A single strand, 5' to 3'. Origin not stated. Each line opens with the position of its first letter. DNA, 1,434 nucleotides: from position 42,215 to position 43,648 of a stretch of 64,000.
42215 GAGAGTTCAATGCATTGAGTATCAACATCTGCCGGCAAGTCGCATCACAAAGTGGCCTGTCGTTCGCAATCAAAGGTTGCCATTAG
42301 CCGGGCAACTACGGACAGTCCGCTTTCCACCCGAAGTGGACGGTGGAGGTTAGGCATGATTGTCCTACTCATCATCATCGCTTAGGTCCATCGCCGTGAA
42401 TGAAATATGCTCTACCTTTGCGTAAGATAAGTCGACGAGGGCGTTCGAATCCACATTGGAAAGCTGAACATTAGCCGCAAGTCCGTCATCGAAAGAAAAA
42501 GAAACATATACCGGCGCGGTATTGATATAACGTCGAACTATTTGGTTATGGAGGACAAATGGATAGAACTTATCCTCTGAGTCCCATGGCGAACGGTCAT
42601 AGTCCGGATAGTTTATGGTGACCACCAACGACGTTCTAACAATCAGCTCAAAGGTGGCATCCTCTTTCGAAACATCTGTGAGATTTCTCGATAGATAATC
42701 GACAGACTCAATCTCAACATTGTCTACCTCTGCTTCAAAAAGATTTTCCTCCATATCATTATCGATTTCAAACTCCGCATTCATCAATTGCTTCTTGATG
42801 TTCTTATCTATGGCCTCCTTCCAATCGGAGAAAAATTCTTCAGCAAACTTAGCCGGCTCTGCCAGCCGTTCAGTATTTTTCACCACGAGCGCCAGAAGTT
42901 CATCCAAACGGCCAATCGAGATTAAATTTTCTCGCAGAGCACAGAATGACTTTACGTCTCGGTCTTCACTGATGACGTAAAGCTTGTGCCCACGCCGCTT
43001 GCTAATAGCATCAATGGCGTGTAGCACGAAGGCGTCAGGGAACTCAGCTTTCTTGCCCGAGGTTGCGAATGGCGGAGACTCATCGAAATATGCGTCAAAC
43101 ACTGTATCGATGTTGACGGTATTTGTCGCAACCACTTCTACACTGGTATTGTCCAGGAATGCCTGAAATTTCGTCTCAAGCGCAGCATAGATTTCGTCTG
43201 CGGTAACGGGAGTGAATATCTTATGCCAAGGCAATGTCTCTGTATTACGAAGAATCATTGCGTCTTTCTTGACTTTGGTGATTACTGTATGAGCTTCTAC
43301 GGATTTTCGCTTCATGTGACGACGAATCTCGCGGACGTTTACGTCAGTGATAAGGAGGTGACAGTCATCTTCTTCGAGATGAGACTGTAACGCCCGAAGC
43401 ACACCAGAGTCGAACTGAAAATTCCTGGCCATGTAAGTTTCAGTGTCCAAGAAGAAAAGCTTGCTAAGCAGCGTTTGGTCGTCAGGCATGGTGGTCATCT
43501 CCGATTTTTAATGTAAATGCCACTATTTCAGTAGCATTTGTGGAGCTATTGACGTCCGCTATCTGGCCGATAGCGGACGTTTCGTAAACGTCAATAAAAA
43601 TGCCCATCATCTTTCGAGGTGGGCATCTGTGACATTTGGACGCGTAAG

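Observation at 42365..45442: Orphan TIR, TIR-TM and PIN-like (DUF4935-like) genes form a cassette array with no known partner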

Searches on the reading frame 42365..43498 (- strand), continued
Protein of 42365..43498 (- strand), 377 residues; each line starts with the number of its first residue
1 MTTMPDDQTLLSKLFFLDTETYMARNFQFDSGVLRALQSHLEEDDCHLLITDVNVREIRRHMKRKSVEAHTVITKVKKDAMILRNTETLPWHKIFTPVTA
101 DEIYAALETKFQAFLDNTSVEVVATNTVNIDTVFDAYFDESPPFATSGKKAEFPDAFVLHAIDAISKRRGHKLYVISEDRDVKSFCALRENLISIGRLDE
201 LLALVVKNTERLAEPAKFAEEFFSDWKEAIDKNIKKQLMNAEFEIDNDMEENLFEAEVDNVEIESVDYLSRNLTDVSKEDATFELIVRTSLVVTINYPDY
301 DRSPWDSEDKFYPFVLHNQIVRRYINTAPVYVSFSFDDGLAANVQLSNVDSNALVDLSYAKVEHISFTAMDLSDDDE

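Call 62: search_dna_similar(query=window:42365-43498:-, collection=plasmids, mode=protein, max_evalue=0.001, max_rows=30)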
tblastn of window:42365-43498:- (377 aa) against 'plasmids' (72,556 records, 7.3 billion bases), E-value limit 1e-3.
Records with a match: 87; places in all: 87; records where one place covers at least 80% of the query: 48.
Best place of each record, by identity: <60% 87.
By first word of the organism name: Escherichia 13; Agrobacterium 13; Paraburkholderia 6; Ralstonia 6; Pantoea 5; Salmonella 4; Providencia 4; Burkholderia 4; Shigella 3; Yersinia 3; and 18 more.
By predicted mobility (MOB-suite, as given by PLSDB): conjugative 54; non-mobilizable 27; mobilizable 6.
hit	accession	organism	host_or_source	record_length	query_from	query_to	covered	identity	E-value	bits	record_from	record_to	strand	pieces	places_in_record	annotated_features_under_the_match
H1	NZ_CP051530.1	Shewanella baltica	fish gut,Atlantic Mackerel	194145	10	373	97%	40.0%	1e-75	261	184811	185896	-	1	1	PIN domain-containing protein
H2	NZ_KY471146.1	Escherichia coli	-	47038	10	373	97%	39.5%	1e-76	264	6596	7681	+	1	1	PIN domain-containing protein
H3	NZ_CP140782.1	Salmonella enterica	Homo sapiens,pure culture,feces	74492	10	373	97%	39.5%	1e-76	264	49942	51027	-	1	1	PIN domain-containing protein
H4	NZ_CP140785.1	Salmonella enterica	Homo sapiens,pure culture,feces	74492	10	373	97%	39.5%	1e-76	264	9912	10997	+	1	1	PIN domain-containing protein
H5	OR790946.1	Escherichia coli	-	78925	10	373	97%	39.5%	1e-76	264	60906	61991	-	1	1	hypothetical protein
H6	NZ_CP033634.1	Escherichia coli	cell culture,chicken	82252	10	373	97%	39.5%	1e-76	264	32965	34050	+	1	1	PIN domain-containing protein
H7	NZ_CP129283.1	Escherichia coli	Chicken,bacterium,liver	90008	10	373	97%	39.5%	1e-76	264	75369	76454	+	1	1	PIN domain-containing protein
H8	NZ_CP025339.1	Salmonella enterica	Sus scrofa domesticus,sick pig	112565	10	373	97%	39.5%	1e-76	264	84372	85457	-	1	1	PIN domain-containing protein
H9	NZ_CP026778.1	Shigella dysenteriae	-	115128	10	373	97%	39.5%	1e-76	264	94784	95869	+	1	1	PIN domain-containing protein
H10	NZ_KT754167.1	Shigella dysenteriae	-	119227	10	373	97%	39.5%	1e-76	264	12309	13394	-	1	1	PIN domain-containing protein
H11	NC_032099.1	Shigella dysenteriae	-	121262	10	373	97%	39.5%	1e-76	264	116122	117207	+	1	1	PIN domain-containing protein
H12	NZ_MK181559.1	Escherichia coli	-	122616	10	373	97%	39.5%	1e-76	264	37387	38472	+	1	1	PIN domain-containing protein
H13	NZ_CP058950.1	Escherichia coli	-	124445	10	373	97%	39.5%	1e-76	264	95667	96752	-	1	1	PIN domain-containing protein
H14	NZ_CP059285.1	Escherichia coli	chicken meat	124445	10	373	97%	39.5%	1e-76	264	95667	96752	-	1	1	PIN domain-containing protein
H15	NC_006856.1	Salmonella enterica subsp. enterica serovar Choleraesuis ...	-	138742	10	373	97%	39.5%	1e-76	264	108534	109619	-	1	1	PIN domain-containing protein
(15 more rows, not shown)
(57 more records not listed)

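Call 63: get_annotated_region(hit=H2, flank=6500)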
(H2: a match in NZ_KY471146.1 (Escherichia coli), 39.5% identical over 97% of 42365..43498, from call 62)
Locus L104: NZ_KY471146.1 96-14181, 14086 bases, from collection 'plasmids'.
description: Escherichia coli strain EC111 plasmid pEC111, complete sequence
organism: Escherichia coli (NCBI taxid 562)
taxonomy: Bacteria; Pseudomonadota; Gammaproteobacteria; Enterobacterales; Enterobacteriaceae; Escherichia; Escherichia coli
host: -; source: -; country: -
typing (MOB-suite, as given by PLSDB): conjugative; replicon IncX4; relaxase MOBP; mating-pair formation MPF_T
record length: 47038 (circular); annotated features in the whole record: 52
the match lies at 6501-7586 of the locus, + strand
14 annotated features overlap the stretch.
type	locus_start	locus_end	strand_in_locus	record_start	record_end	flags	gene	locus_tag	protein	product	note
CDS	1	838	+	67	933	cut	-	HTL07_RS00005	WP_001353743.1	replication initiation protein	GO:0006270 - DNA replication initiation [Evidence IEA]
CDS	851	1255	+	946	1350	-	-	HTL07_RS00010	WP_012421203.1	hypothetical protein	-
CDS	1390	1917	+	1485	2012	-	-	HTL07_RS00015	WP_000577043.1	DUF2726 domain-containing protein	-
CDS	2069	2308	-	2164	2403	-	-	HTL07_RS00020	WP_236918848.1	DUF2806 domain-containing protein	-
CDS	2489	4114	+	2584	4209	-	-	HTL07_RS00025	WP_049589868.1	phosphoethanolamine--lipid A transferase MCR-1.1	-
predicted_resistance_gene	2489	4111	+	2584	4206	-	mcr-1.1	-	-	phosphoethanolamine--lipid A transferase MCR-1.1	predicted by amrfinderplus; class COLISTIN; identity 100.0%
CDS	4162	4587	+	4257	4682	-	-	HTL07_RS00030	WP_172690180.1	hypothetical protein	-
CDS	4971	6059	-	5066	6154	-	-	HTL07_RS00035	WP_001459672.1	hypothetical protein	-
CDS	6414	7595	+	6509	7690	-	-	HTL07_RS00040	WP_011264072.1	PIN domain-containing protein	-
CDS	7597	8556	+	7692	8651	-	-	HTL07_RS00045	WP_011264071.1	bacteriophage abortive infection AbiH family protein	-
CDS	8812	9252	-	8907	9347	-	-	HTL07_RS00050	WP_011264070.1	hypothetical protein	-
CDS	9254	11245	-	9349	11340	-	-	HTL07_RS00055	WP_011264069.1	hypothetical protein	-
CDS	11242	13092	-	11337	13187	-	-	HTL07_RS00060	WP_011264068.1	hypothetical protein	-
CDS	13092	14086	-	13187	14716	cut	-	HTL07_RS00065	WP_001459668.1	tyrosine-type recombinase/integrase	GO:0015074 - DNA integration [Evidence IEA]; GO:0006310 - DNA recombination [Evidence IEA]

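Call 77: search_protein_families(library=pfam, proteins=[L104:7597-8556:+], max_evalue=0.01)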
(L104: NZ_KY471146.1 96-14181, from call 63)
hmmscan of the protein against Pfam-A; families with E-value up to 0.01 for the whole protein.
L104:7597-8556:+ (319 aa): 1 family
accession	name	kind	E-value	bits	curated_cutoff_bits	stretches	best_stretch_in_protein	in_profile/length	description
PF14253.11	AbiH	-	9.4e-65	219.7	30.9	1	3-289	1-259/260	Bacteriophage abortive infection AbiH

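Call 89: search_protein_families(library=pfam, proteins=[L017:245-1075:+, L020:2285-3163:+, L031:489-1340:+, L007:9223-9810:+, L008:9472-9924:+, L006:9228-9650:+, L015:9009-9683:-, L021:8364-9530:+, L016:1658-2698:-, L004:11350-12216:-], max_evalue=0.001)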
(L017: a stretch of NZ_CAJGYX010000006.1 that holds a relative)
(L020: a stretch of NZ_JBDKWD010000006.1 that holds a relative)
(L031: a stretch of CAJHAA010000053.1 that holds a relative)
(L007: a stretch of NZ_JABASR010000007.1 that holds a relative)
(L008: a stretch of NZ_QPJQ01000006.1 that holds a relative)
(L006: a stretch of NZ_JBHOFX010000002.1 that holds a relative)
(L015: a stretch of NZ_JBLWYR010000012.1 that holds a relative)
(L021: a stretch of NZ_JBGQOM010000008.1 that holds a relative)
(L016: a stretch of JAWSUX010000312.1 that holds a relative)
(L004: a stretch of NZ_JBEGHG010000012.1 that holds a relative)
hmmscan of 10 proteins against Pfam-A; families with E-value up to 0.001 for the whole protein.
L017:245-1075:+ (276 aa): 1 family
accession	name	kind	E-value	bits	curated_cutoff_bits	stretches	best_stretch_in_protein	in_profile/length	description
PF10137.14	CAP12-PCTIR_TIR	-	9.2e-34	116.4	24.7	1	5-124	1-118/119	CAP12/Pycsar effector protein, TIR domain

L020:2285-3163:+ (292 aa): 1 family
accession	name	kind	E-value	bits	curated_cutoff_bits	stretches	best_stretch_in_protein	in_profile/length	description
PF10137.14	CAP12-PCTIR_TIR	-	8.4e-32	110.1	24.7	1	21-140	1-118/119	CAP12/Pycsar effector protein, TIR domain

L031:489-1340:+ (283 aa): 1 family
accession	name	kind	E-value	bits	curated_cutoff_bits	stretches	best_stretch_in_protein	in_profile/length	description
PF10137.14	CAP12-PCTIR_TIR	-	9.6e-34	116.4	24.7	1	12-131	1-118/119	CAP12/Pycsar effector protein, TIR domain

L007:9223-9810:+ (195 aa): 0 families

L008:9472-9924:+ (150 aa): 3 families
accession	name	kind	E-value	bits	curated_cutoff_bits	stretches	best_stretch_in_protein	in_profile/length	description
PF13508.13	Acetyltransf_7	-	1.1e-11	45.4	27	1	46-128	2-82/84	Acetyltransferase (GNAT) domain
PF00583.31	Acetyltransf_1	-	1.3e-11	45.3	20.7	1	45-128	31-116/116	Acetyltransferase (GNAT) family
PF13673.13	Acetyltransf_10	-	7.5e-06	26.4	23.6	1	45-146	28-126/128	Acetyltransferase (GNAT) domain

L006:9228-9650:+ (140 aa): 4 families
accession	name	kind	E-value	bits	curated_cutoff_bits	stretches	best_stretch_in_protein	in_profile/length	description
PF00364.28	Biotin_lipoyl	-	5.9e-12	45.7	22.1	1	67-137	5-73/73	Biotin-requiring enzyme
PF13533.13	Biotin_lipoyl_2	-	5.1e-07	29.8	29.8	1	114-138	8-32/32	Biotin-lipoyl like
PF02666.20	PS_Dcarbxylase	-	0.00012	22.2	22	1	34-135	105-197/198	Phosphatidylserine decarboxylase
PF13375.12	RnfC_N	-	0.00083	19.8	25.6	0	80-120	41-80/101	RnfC Barrel sandwich hybrid domain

L015:9009-9683:- (224 aa): 3 families
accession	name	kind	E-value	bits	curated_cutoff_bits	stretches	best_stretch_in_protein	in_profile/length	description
PF04002.20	RadC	-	4.7e-46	156.1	22.1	1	105-222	3-120/121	RadC-like JAB domain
PF20582.4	UPF0758_N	-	6.9e-31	106.6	27.1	1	3-80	1-77/77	UPF0758 N-terminal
PF14464.11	Prok-JAB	-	0.00011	22.4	25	1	113-192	9-92/114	Prokaryotic homologs of the JAB domain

L021:8364-9530:+ (388 aa): 4 families
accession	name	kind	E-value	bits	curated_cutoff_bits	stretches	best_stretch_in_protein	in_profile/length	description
PF00756.26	Esterase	-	3.2e-20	73.4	22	1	36-200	1-175/251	Putative esterase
PF13432.12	TPR_16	-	2e-05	25.4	32.7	1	307-362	3-57/65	Tetratricopeptide repeat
PF12146.15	Hydrolase_4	-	0.00021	21.1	27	1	149-198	78-127/239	Serine aminopeptidase, S33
PF00326.27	Peptidase_S9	-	0.00066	19.7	22.6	0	146-193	63-110/213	Prolyl oligopeptidase family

L016:1658-2698:- (346 aa): 0 families

L004:11350-12216:- (288 aa): 1 family
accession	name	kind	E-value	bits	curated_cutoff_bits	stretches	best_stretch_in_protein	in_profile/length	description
PF13391.12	HNH_2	-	6.2e-12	45.6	21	1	187-239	1-66/66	HNH endonuclease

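Call 114: search_protein_families(library=pfam, alignment_id=A7, max_evalue=0.001)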
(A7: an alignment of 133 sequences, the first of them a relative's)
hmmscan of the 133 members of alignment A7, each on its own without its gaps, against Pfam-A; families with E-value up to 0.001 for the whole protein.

A. member 1, L004:7785-9401:+ (538 aa): 2 families
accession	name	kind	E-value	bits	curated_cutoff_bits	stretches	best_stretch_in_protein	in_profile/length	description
PF00589.27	Phage_integrase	-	1.8e-21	77.1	27.1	1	352-482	26-169/172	Phage integrase family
PF24624.1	Int_N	-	2.4e-05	25.4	27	1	200-269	28-98/100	Phage integrase, N-terminal domain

B. families by the number of members that match (of 133 scanned): 157 families (the first 25 are shown)
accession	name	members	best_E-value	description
PF00005.33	ABC_tran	3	5.3e-32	ABC transporter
PF01566.24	Nramp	3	2.6e-25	Natural resistance-associated macrophage protein-like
PF13304.12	AAA_21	3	2e-17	AAA domain, putative AbiEii toxin, Type IV TA system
PF02463.25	SMC_N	3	1.9e-10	RecF/RecN/SMC N terminal domain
PF13401.12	AAA_22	3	6.1e-06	AAA domain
PF00122.25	E1-E2_ATPase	2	5.3e-57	E1-E2 ATPase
PF07690.21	MFS_1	2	3.5e-51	Major Facilitator Superfamily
PF00702.32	Hydrolase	2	2.4e-39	haloacid dehalogenase-like hydrolase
PF00403.32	HMA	2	1.7e-34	Heavy-metal-associated domain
PF08240.17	ADH_N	2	1.3e-27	Alcohol dehydrogenase GroES-like domain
PF00107.32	ADH_zinc_N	2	1.1e-25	Zinc-binding dehydrogenase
PF14355.11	Abi_C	2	7.5e-23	Abortive infection C-terminus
PF13175.12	AAA_15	2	3.9e-16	AAA ATPase domain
PF00583.31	Acetyltransf_1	2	7.6e-16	Acetyltransferase (GNAT) family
PF14579.12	HHH_6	2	9e-16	Helix-hairpin-helix motif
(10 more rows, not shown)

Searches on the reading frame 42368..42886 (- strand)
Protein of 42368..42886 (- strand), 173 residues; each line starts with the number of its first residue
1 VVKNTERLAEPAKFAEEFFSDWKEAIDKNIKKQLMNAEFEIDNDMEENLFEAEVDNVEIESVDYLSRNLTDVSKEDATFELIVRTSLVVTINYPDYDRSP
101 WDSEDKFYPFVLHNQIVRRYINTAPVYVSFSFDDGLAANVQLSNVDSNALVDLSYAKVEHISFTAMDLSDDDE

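Call 99: predict_structure(alignment_id=A6)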
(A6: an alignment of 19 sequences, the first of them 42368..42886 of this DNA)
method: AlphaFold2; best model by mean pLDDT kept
length: 173 residues; sequences in the alignment: 19
mean_pLDDT: 86.9   pTM: 0.78
mean pLDDT of the five models: 86.9, 85.2, 84.3, 83.8, 82.0
residues with pLDDT >= 90: 109; 70-90: 41; 50-70: 17; < 50: 6
segments of 3 or more residues with pLDDT < 50: 1-4
pLDDT, mean of each block of 10 residues (from residue 1): 58 84 94 91 66 92 96 91 97 91 93 93 97 79 95 91 81 45
secondary structure, 60 per line:
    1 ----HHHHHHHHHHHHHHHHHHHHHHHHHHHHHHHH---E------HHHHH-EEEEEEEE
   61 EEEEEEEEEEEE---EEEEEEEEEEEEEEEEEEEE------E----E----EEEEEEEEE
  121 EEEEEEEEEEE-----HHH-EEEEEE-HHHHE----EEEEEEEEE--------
elements in order: H5-36 H47-51 E53-72 E76-95 E112-131 E141-146 H148-151 E157-165

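Call 101: search_protein_representatives(alignment_id=A6)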
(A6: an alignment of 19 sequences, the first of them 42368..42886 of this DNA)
Query: 19 sequences, 166 profile positions. Proteins with E-value up to 0.001 (for the whole library): 1130; up to 1e-10: 502; up to 1e-30: 12. The best 150 are listed.
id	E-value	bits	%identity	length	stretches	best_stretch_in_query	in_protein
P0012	7.7e-42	159.1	-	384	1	1-164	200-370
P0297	3.7e-40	153.7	-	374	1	1-165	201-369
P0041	2.6e-36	141.2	-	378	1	4-165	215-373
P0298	1.3e-35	138.8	-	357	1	2-164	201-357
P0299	1.4e-34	135.5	-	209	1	1-158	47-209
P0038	7.5e-34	133.2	-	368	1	3-161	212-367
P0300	8.5e-34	133.0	-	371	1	1-161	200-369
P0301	4.1e-33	130.8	-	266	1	1-164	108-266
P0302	1.5e-32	128.9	-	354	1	1-164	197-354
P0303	2.1e-31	125.2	-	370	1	2-166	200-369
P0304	4.8e-31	124.0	-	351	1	3-164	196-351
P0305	6.1e-31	123.7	-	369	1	1-155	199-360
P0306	2.7e-30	121.6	-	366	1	2-161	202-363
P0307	4.2e-30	121.0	-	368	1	2-161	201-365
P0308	5.6e-30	120.6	-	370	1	5-158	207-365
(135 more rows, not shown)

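Call 102: fold_search(model_id=the predicted structure, library=pdb)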
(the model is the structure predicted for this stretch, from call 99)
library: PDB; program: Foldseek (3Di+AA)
matches with E <= 10: 406; with E <= 0.001: 0
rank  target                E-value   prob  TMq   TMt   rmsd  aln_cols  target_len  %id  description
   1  5tod_F                2.2e-02  0.80  0.27  0.30   9.5       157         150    9  Transmembrane protein 24 SMP domain (released 2017-03-01)
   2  5tod_C                3.1e-02  0.72  0.27  0.31   9.5       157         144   10  Transmembrane protein 24 SMP domain (released 2017-03-01)
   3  5tod_A                4.5e-02  0.63  0.26  0.29   9.2       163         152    8  Transmembrane protein 24 SMP domain (released 2017-03-01)
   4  5tod_D                4.8e-02  0.41  0.26  0.27  13.0       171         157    7  Transmembrane protein 24 SMP domain (released 2017-03-01)
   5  5tod_E                6.4e-02  0.57  0.27  0.30   9.9       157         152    7  Transmembrane protein 24 SMP domain (released 2017-03-01)
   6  2obd_A                7.1e-02  0.63  0.31  0.14   9.0       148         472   12  Crystal Structure of Cholesteryl Ester Transfer Protein (released 2007-01-23)
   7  6baq_A                1.2e-01  0.14  0.18  0.17   9.2       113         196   12  Mus musculus BPIFA1 (released 2018-05-09)
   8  6o1t_B                1.2e-01  0.82  0.29  0.27   6.1       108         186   11  BOVINE SALIVARY PROTEIN FORM 30B WITH OLEIC ACID (released 2019-03-13)
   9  4m4d_A                1.7e-01  0.57  0.32  0.14   7.5       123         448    9  Crystal structure of lipopolysaccharide binding protein (released 2013-10-30)
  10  9uj0_A                1.7e-01  0.07  0.13  0.06  16.4       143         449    9  Structure of Aegerolysin-L pore (released 2025-06-18)
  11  5u9o_H                1.7e-01  0.38  0.22  0.27   9.6        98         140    6  Cocrystal structure of the intermembrane space region of the plastid division proteins PARC6 and PDV1 (released 2017-12-20)
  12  2rck_B                1.7e-01  0.33  0.27  0.24   8.5       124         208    6  Crystal structure of juvenile hormone binding protein from Galleria mellonella hemolymph (released 2008-03-04)
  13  6baq_E                1.8e-01  0.11  0.20  0.19  10.2       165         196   12  Mus musculus BPIFA1 (released 2018-05-09)
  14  6baq_F                2.0e-01  0.14  0.19  0.16   9.1       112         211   12  Mus musculus BPIFA1 (released 2018-05-09)
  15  4p42_A                2.6e-01  0.16  0.24  0.13  10.4       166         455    9  Extended-Synaptotagmin 2, SMP - C2A - C2B Domains (released 2014-05-14)
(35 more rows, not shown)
